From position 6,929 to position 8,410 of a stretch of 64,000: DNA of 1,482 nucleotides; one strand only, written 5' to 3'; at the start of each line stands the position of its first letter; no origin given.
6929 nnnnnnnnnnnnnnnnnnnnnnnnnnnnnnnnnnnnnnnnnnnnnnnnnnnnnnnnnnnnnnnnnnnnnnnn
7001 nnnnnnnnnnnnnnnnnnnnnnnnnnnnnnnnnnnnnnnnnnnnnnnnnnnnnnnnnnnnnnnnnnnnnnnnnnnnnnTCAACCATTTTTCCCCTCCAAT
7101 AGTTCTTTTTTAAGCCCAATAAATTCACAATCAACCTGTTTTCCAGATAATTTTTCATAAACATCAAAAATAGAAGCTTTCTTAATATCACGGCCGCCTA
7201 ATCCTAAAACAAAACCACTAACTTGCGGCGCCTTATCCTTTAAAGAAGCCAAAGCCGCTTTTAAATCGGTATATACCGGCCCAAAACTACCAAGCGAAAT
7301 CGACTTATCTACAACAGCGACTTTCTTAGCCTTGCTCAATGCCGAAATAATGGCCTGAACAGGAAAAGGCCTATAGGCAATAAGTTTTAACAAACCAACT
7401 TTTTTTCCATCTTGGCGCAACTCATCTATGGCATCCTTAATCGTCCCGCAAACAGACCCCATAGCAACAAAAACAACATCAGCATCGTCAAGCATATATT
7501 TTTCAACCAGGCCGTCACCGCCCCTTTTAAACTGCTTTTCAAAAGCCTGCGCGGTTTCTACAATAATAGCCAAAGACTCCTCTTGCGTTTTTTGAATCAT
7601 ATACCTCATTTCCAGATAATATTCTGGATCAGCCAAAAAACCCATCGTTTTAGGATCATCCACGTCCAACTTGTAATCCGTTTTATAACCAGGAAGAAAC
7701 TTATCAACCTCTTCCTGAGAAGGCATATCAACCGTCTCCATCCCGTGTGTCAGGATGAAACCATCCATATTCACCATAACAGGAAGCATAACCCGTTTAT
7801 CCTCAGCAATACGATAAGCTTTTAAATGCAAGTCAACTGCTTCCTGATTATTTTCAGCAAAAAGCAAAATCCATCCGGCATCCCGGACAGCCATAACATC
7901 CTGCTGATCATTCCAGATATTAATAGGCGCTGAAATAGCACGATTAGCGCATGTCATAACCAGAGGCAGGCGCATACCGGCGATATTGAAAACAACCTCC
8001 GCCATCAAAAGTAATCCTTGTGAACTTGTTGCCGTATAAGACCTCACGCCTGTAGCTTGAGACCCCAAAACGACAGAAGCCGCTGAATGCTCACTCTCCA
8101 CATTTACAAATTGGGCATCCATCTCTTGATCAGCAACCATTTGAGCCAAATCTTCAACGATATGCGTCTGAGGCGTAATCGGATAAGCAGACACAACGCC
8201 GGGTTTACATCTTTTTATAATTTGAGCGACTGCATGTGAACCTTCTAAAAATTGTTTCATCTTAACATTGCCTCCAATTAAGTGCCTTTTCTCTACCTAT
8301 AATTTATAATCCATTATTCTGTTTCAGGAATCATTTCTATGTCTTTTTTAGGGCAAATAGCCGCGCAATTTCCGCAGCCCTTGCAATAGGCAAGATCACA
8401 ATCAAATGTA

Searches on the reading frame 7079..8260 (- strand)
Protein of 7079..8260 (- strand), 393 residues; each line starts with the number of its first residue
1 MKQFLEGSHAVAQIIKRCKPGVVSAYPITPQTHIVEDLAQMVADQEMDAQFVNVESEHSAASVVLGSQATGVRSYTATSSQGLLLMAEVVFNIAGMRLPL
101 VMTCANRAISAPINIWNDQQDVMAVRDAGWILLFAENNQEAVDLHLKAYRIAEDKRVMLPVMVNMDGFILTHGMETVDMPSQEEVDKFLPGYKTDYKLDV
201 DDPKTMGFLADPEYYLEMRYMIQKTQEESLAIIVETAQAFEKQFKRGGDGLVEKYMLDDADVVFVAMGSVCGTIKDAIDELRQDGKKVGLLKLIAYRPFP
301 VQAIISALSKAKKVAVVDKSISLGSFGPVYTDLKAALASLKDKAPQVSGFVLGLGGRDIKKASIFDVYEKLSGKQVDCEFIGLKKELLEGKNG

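Call 75: search_protein_families(library=pfam, proteins=[window:7079-8260:-], max_evalue=0.00001)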
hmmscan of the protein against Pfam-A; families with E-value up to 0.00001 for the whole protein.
window:7079-8260:- (393 aa): 3 families
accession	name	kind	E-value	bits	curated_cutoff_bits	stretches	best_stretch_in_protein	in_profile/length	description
PF01855.24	POR_N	-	2.4e-71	240.6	27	1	16-230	4-223/231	Pyruvate flavodoxin/ferredoxin oxidoreductase, thiamine diP-bdg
PF17147.9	PFOR_II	-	1.2e-30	106.3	27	1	260-361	1-99/102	Pyruvate:ferredoxin oxidoreductase core domain II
PF02780.25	Transketolase_C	-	2.4e-07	31.1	25.9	1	259-329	9-79/124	Transketolase, C-terminal domain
